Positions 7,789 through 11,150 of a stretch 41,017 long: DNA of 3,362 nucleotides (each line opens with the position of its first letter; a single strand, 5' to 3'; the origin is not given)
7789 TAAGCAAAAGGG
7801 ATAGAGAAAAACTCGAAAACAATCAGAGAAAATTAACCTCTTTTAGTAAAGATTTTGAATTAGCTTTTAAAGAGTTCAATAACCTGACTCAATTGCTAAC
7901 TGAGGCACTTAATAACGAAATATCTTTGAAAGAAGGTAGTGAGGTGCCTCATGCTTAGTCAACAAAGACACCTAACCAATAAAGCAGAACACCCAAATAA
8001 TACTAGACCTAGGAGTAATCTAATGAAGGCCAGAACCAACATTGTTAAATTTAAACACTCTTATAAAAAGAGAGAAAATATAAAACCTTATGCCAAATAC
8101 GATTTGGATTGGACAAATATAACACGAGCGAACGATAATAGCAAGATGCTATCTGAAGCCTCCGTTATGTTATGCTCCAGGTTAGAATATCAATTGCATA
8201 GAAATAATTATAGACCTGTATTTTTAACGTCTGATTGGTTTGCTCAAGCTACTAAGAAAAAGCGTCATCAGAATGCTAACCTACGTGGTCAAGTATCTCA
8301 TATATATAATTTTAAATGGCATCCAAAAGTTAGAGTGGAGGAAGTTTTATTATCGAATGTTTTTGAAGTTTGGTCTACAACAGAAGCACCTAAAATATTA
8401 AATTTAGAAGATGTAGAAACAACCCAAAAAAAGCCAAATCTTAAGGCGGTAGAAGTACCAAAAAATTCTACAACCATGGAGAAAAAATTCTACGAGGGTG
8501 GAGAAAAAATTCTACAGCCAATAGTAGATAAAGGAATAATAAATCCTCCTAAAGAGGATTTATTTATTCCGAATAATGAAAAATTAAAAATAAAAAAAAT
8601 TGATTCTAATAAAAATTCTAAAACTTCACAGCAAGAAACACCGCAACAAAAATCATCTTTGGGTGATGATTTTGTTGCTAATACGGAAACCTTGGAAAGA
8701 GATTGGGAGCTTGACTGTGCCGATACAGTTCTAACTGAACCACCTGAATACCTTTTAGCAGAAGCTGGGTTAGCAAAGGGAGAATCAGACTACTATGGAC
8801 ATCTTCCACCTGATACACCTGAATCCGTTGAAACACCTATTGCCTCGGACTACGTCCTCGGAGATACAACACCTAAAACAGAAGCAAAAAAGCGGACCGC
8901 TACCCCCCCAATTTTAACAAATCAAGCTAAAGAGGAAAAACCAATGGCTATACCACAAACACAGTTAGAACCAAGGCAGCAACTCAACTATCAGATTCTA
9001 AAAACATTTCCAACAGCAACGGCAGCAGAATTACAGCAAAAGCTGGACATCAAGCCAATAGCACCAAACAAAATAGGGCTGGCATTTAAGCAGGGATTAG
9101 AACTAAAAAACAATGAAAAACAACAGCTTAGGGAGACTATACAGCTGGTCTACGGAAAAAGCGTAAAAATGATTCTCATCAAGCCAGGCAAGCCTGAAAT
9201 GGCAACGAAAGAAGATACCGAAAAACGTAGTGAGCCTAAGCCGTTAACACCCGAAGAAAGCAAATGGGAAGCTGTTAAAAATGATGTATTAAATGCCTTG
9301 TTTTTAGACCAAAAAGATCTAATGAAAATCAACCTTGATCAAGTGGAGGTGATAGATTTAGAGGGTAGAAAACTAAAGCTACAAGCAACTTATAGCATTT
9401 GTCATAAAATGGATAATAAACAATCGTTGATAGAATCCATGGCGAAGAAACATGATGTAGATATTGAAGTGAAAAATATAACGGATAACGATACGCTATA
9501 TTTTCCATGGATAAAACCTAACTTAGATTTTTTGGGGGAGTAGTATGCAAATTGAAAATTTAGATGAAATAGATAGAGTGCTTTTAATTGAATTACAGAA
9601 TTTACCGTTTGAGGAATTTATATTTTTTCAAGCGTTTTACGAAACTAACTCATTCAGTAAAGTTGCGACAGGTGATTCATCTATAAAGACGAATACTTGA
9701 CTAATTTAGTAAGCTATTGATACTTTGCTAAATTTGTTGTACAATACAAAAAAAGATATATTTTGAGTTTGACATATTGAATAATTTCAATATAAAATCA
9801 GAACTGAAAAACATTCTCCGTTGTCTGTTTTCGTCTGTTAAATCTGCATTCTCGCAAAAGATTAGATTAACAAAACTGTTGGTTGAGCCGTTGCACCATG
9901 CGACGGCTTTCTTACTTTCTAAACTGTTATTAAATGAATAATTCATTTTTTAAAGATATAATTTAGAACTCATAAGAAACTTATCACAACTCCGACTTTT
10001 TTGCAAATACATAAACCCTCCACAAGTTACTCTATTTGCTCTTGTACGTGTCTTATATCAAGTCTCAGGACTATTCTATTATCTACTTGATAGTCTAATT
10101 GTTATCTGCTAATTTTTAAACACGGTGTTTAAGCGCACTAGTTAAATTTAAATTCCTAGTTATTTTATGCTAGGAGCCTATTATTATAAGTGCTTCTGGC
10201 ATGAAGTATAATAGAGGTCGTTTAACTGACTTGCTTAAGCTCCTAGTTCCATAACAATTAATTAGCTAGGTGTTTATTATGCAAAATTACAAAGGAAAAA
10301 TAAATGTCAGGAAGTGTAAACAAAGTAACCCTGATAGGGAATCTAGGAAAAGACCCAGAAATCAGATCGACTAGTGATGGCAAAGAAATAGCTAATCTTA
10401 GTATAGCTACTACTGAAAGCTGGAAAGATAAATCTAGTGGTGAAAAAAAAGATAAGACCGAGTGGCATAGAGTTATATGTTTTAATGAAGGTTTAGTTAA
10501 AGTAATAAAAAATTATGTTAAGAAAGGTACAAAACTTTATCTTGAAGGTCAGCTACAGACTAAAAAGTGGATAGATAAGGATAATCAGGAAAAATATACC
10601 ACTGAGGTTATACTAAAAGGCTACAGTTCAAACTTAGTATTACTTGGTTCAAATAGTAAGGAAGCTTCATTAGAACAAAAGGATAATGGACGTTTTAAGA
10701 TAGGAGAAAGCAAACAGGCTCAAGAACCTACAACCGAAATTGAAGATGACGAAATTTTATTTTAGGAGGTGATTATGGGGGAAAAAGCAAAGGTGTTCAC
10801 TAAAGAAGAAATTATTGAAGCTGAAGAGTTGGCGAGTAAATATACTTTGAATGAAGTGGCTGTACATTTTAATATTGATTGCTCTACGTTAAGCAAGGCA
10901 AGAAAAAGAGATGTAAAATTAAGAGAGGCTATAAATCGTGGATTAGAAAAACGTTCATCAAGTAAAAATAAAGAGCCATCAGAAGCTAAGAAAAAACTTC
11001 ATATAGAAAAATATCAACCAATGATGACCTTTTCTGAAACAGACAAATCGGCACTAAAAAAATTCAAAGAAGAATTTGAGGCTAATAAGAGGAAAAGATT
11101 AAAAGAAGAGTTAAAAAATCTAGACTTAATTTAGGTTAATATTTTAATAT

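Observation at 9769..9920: Candidate trans-acting sRNA whose loop is complementary to a conserved RBS-proximal box, on a replicon that encodes a FinO/ProQ chaperone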

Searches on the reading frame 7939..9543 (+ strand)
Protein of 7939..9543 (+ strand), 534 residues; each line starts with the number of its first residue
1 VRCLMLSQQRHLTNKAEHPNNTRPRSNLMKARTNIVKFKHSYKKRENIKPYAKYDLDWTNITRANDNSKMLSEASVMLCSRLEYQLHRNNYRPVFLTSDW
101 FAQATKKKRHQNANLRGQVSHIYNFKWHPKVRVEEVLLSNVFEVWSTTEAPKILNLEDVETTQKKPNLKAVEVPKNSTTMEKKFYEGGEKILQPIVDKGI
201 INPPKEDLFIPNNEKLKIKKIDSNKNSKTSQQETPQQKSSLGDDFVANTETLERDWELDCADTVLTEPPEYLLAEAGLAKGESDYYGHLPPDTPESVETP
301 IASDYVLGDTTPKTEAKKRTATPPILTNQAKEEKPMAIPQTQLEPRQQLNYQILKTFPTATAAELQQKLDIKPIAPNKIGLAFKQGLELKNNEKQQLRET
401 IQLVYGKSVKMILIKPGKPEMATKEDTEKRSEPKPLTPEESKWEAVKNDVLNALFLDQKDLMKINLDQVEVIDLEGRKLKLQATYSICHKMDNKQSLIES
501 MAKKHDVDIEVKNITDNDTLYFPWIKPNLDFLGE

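Call 10: search_protein_families(library=pfam, proteins=[window:7939-9543:+], max_evalue=0.01)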
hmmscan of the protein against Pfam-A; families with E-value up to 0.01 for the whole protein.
window:7939-9543:+ (534 aa): 0 families

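Call 11: search_protein_families(library=phrogs, proteins=[window:7939-9543:+], max_evalue=0.001)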
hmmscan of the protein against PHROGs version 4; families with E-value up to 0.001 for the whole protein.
window:7939-9543:+ (534 aa): 0 families

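Call 15: find_related_loci(query=window:7939-9543:+, collection=viral_contigs, flank=6000)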
Query window:7939-9543:+ (534 aa) in viral_contigs; peptide patterns used: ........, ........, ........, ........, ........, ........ (x = any residue, [..] = any of these).
5 stretches matched a pattern; 1 encode a relative of the query (tblastn E <= 1e-3); 1 distinct loci.
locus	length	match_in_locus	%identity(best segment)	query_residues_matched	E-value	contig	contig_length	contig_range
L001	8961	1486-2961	63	27-534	0e+0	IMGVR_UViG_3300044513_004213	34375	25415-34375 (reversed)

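Call 19: find_related_loci(query=window:7939-9543:+, collection=genome_contigs, flank=8000)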
Query window:7939-9543:+ (534 aa) in genome_contigs; peptide patterns used: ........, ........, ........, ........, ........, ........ (x = any residue, [..] = any of these).
75 stretches matched a pattern, but none encodes a relative of the query by tblastn (E <= 1e-3).

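Call 20: find_related_loci(query=window:7939-9543:+, collection=metagenome_contigs, flank=8000)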
Query window:7939-9543:+ (534 aa) in metagenome_contigs; peptide patterns used: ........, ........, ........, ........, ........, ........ (x = any residue, [..] = any of these).
118 stretches matched a pattern, but none encodes a relative of the query by tblastn (E <= 1e-3).

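Call 21: find_homologous_proteins(query=window:7939-9543:+)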
Query window:7939-9543:+ (534 aa): 15 proteins with E <= 0.001 among 7276 candidates.
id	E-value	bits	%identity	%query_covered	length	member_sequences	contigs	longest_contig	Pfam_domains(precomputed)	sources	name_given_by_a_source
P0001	0.0e+0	1186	100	99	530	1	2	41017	-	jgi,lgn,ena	jgi:hypothetical protein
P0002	5.8e-236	802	74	95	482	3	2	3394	-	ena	-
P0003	2.0e-229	781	71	94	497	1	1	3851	-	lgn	-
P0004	3.3e-189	648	63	95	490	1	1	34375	-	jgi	jgi:hypothetical protein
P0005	5.6e-143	496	74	61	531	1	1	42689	PF08279.19,PF13730.13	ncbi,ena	-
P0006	5.7e-134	466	62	73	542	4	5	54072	-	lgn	-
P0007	1.6e-130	455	69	58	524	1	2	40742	-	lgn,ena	-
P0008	1.5e-122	428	66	60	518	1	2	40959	-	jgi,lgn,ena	-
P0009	2.5e-122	427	68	58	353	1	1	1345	-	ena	-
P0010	1.2e-117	412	65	58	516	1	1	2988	PF08279.19,PF13730.13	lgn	-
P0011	9.1e-71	257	41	68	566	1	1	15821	-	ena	-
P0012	1.2e-62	231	34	90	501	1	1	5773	-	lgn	-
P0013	1.3e-51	194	58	24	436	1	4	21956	-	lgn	-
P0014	7.3e-41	159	32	72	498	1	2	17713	-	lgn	-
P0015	2.1e-40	157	35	72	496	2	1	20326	-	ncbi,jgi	-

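Call 22: find_encoding_contigs(protein=P0005, flank=10000, max_places=3)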
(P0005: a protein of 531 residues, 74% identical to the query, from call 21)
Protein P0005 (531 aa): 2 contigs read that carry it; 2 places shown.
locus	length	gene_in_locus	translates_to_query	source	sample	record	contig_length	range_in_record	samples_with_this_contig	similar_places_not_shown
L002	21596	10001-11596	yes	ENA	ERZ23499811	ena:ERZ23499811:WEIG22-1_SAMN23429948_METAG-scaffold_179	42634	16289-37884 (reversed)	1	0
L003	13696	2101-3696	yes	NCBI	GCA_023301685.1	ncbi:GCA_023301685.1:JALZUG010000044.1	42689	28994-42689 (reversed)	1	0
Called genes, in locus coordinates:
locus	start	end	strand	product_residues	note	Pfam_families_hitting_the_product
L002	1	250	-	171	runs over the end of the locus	PF04352:ProQ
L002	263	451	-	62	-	-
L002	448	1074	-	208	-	PF01656:CbiA, PF02374:ArsA_ATPase (weak), PF06564:CBP_BcsQ (faint), PF07015:VirC1 (faint), PF09140:MipZ (faint), PF10609:ParA, PF13614:AAA_31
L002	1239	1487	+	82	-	PF01844:HNH (weak)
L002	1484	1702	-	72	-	-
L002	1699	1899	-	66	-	-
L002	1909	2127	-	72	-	-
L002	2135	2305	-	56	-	-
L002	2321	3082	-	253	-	PF03837:RecT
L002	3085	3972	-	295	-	PF09588:YqaJ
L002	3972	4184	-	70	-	-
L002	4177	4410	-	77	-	-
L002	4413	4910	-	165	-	-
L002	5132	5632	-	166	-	PF07894:SACK1, PF13091:PLDc_2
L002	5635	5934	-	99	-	PF07798:CCDC90-like (faint)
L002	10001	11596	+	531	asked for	PF13730:HTH_36 (faint), PF08279:HTH_11 (faint)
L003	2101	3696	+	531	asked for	PF13730:HTH_36 (faint), PF08279:HTH_11 (faint)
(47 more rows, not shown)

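Call 23: find_encoding_contigs(protein=P0007, flank=10000, max_places=3)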
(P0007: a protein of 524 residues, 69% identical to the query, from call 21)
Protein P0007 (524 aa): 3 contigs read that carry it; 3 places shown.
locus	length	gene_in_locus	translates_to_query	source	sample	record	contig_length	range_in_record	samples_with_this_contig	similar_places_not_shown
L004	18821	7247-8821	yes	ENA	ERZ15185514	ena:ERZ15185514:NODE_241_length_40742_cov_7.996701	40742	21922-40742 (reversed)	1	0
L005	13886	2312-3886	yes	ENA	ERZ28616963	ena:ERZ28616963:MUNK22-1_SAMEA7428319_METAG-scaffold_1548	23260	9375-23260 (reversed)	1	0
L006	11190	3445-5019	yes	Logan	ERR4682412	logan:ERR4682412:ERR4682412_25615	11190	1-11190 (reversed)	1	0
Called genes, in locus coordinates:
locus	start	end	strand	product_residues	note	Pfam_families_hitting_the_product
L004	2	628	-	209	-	?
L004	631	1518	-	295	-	PF09588:YqaJ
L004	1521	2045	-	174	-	-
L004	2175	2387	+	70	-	-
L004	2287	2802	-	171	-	PF07894:SACK1, PF13091:PLDc_2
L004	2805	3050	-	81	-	-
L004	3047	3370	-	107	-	-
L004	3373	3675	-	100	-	PF05732:RepL (weak)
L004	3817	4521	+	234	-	PF13505:OMP_b-brl, PF01389:OmpA_membrane (weak)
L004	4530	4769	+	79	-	PF07798:CCDC90-like (faint)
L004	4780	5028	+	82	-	-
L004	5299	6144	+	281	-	-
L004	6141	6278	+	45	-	-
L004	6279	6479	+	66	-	-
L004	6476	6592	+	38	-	-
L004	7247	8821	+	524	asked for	-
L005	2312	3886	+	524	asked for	-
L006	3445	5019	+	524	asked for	-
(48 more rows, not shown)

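Call 24: find_encoding_contigs(protein=P0008, flank=10000, max_places=3)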
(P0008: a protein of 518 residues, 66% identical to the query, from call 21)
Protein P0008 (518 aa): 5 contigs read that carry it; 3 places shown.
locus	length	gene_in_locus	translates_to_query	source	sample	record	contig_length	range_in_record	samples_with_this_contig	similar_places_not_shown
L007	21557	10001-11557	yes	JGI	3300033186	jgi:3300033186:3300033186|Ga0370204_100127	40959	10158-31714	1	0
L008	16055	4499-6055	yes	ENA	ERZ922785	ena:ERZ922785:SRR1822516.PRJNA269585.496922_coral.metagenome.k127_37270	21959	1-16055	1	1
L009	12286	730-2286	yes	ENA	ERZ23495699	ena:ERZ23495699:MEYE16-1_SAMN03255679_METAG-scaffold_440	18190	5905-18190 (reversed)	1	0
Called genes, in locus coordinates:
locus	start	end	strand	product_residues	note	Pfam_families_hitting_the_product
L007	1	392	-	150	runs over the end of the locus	PF00959:Phage_lysozyme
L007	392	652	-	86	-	-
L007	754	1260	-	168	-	PF04352:ProQ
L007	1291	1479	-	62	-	-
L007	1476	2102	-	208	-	PF01656:CbiA, PF02374:ArsA_ATPase (weak), PF06564:CBP_BcsQ (faint), PF07015:VirC1 (faint), PF09140:MipZ (faint), PF10609:ParA (weak), PF13614:AAA_31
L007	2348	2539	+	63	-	-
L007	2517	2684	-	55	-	-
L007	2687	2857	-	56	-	-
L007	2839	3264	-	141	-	-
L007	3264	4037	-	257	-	PF03837:RecT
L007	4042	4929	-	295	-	PF09588:YqaJ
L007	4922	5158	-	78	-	-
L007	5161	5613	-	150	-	-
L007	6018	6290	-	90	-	-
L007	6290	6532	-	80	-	PF12441:CopG_antitoxin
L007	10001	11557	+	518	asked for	-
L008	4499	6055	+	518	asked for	-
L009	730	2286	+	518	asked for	-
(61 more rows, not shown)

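Call 28: find_encoding_contigs(protein=P0002, flank=10000, max_places=4)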
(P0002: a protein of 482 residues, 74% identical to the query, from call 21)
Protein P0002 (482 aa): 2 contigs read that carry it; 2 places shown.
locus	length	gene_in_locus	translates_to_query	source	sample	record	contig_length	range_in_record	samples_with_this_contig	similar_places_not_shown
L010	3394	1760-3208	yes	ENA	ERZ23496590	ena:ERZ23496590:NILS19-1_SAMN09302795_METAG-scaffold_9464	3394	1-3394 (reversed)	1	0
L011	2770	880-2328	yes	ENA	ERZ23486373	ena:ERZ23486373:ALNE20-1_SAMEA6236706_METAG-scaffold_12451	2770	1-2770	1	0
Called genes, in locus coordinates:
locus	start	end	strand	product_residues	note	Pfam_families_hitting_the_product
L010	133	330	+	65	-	-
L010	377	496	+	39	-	-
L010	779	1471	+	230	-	-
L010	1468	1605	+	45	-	-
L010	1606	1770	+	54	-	-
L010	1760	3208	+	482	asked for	-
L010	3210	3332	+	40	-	-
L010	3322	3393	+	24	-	?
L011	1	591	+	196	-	?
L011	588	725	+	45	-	-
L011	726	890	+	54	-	-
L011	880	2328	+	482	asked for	-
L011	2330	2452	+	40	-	-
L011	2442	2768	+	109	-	?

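Call 29: find_encoding_contigs(protein=P0003, flank=10000, max_places=4)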
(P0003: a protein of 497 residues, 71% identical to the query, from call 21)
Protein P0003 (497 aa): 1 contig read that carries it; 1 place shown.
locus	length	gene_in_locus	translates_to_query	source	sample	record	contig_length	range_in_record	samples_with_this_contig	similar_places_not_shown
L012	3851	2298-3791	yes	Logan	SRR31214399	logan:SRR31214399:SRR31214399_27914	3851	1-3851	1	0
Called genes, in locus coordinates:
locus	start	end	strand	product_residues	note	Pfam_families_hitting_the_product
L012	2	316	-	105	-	?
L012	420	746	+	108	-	-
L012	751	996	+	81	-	-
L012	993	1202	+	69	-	-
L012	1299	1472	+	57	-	-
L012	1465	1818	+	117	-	-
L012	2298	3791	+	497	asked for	-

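Call 30: find_encoding_contigs(protein=P0001, flank=10000, max_places=4)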
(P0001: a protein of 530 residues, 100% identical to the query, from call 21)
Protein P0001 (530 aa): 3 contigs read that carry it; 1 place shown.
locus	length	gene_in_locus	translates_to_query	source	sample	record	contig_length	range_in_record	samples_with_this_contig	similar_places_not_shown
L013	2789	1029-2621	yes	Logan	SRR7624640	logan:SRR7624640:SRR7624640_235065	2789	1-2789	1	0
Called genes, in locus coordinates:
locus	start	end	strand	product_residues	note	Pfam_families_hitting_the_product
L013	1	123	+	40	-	?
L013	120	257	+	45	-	-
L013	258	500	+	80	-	-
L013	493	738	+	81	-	-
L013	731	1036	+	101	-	-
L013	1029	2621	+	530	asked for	-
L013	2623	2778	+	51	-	-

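Call 39: find_related_loci(query=A1, collection=metagenome_contigs, flank=10000)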
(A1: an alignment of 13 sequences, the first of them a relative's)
Query A1 (530 aa) in metagenome_contigs; peptide patterns used: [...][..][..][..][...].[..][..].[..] (x = any residue, [..] = any of these).
144 stretches matched a pattern, but none encodes a relative of the query by tblastn (E <= 1e-3).
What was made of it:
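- Tried and rejected: Metagenome and genome scans anchored on the replication protein found nothing (calls 19, 20, 39).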

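Call 40: find_related_loci(query=A1, collection=viral_contigs, flank=10000)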
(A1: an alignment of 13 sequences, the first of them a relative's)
Query A1 (530 aa) in viral_contigs; peptide patterns used: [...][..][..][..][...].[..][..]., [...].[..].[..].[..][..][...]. (x = any residue, [..] = any of these).
208 stretches matched a pattern; 11 encode a relative of the query (tblastn E <= 1e-3); 11 distinct loci.
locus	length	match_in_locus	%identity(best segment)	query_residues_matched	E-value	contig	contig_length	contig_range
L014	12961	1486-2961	63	23-530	0e+0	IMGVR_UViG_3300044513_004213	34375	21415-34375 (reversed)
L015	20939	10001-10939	66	208-528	2e-127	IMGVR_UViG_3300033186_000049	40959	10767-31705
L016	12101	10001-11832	30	26-507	3e-54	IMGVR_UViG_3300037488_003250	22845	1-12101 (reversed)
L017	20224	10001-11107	34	17-410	1e-44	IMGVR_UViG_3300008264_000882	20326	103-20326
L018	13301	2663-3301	29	317-527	5e-11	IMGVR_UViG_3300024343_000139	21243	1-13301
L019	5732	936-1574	29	317-527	4e-11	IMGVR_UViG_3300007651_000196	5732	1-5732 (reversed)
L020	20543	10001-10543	25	344-527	7e-9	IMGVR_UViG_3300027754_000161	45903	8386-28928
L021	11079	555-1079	25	336-507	8e-9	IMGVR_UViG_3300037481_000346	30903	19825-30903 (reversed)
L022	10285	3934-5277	30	25-448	2e-7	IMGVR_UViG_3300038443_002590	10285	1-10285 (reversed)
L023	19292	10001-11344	30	25-448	2e-7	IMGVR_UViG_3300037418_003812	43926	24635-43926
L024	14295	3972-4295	26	345-450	2e-5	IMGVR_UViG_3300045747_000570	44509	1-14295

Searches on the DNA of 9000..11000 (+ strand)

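Call 8: search_dna_similar(query=window:9000-11000:+, collection=phages, mode=distant)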
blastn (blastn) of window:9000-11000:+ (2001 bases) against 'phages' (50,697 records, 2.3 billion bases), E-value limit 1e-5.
Records with a match: 22; places in all: 22; records where one place covers at least 80% of the query: 0.
Best place of each record, by identity: 60-80% 22.
By first word of the organism name: Vibrio 18; Escherichia 3; Pararheinheimera 1.
By host as written in the record: - 11; Vibrio cyclitrophicus 5; Escherichia coli 2; Vibrio crassostreae 1; Vibrio sp. 1; Pararheinheimera soli strain KR2-1 1; Escherichia coli Eco-21 1.
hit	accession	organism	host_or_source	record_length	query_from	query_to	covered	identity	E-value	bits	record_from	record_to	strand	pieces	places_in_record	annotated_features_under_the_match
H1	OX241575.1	Vibrio phage 120E34-1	Seawater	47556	1317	1606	14%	65.6%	6e-7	64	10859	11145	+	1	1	nucleic acid-binding, OB-fold protein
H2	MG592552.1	Vibrio phage 1.186.O._10N.286.49.E3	Vibrio cyclitrophicus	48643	1299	1580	14%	67.5%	2e-12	82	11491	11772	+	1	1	nucleic acid-binding, OB-fold protein | hypothetical protein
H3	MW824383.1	Vibrio phage PS34B.2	Vibrio crassostreae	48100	1299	1577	14%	67.8%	7e-13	83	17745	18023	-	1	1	ssb: ssDNA-binding protein | hypothetical protein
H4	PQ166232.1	Vibrio phage BUCT_X002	Vibrio sp.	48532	1298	1580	14%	66.8%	4e-10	73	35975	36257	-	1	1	single-stranded DNA-binding protein | hypothetical protein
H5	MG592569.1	Vibrio phage 1.199.A._10N.286.55.C10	Vibrio cyclitrophicus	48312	1317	1577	13%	67.4%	3e-11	77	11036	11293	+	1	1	nucleic acid-binding, OB-fold protein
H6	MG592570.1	Vibrio phage 1.199.B._10N.286.55.C10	Vibrio cyclitrophicus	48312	1317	1577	13%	67.4%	3e-11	77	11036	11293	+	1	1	nucleic acid-binding, OB-fold protein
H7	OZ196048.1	Vibrio phage 1222 g2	Seawater and oysters mix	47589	1317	1577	13%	66.7%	2e-8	68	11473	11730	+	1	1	single strand DNA binding protein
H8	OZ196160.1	Vibrio phage F35 g1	Seawater and oysters mix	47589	1317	1577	13%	66.7%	2e-8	68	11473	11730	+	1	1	single strand DNA binding protein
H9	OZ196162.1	Vibrio phage F21 g1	Seawater and oysters mix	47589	1317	1577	13%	66.7%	2e-8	68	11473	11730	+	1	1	single strand DNA binding protein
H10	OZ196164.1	Vibrio phage F18 g1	Seawater and oysters mix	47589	1317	1577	13%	66.7%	2e-8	68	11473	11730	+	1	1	single strand DNA binding protein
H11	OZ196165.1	Vibrio phage F15 g1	Seawater and oysters mix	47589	1317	1577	13%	66.7%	2e-8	68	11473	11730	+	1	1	single strand DNA binding protein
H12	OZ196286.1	Vibrio phage F20 g1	Seawater and oysters mix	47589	1317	1577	13%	66.7%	2e-8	68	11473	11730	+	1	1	single strand DNA binding protein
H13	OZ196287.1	Vibrio phage F17 g1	Seawater and oysters mix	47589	1317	1577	13%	66.7%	2e-8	68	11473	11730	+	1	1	single strand DNA binding protein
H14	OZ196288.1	Vibrio phage F12 g1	Seawater and oysters mix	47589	1317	1577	13%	66.7%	2e-8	68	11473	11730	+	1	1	single strand DNA binding protein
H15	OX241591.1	Vibrio phage 217E38-1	Seawater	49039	1317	1577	13%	66.7%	2e-8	68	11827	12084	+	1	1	nucleic acid-binding, OB-fold protein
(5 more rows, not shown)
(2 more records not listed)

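Call 9: search_dna_similar(query=window:9000-11000:+, collection=plasmids, mode=distant)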
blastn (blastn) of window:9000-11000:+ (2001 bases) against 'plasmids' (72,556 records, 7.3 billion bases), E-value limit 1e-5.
Records with a match: 3; places in all: 3; records where one place covers at least 80% of the query: 0.
Best place of each record, by identity: 60-80% 3.
By first word of the organism name: Candidatus 3.
By predicted mobility (MOB-suite, as given by PLSDB): non-mobilizable 2; mobilizable 1.
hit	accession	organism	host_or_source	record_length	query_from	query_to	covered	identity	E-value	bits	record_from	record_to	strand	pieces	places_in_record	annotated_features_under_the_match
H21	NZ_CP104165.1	Candidatus Bandiella numerosa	Cryptomonas gyropyrenoidosa SAG ...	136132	1300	1609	15%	67.8%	1e-15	93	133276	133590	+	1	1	ssb: single-stranded DNA-binding protein | cold shock domain-containing protein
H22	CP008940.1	Candidatus Paracaedimonas acanthamoebae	Acanthamoeba polyphaga HN-3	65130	1304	1477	9%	67.8%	2e-6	63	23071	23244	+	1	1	none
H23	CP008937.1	Candidatus Paracaedimonas acanthamoebae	Acanthamoeba polyphaga HN-3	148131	1304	1468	8%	69.3%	2e-6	64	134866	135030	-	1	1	none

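Call 35: search_rna_families(source=window, start=9500, end=10350, threshold=evalue, max_evalue=10)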
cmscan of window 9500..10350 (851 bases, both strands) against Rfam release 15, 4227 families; matches with E-value up to 10: 4.
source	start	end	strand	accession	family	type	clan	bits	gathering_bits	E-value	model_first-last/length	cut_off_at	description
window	10117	10249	-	RF04160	MIR868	Gene; miRNA;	-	17.8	200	0.99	1-194/194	no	MIR868 microRNA precursor family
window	10174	10245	+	RF01178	snoR77Y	Gene; snRNA; snoRNA; CD-box;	CL00057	16.9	52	4.3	1-85/85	no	Small nucleolar RNA snoR77Y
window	9880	9967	-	RF01485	rli61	Cis-reg;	-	15.9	50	6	1-106/106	no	Listeria sRNA rli61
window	9795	9853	-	RF00276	SNORD52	Gene; snRNA; snoRNA; CD-box;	CL00063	13.7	45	9.2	1-67/67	no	Small nucleolar RNA SNORD52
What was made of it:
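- On P1 c4 / P4 CI / N15 CA RNA immunity factors: At E <= 10 in 9500-10350, only chance-level matches to four unrelated families were found (call 35).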
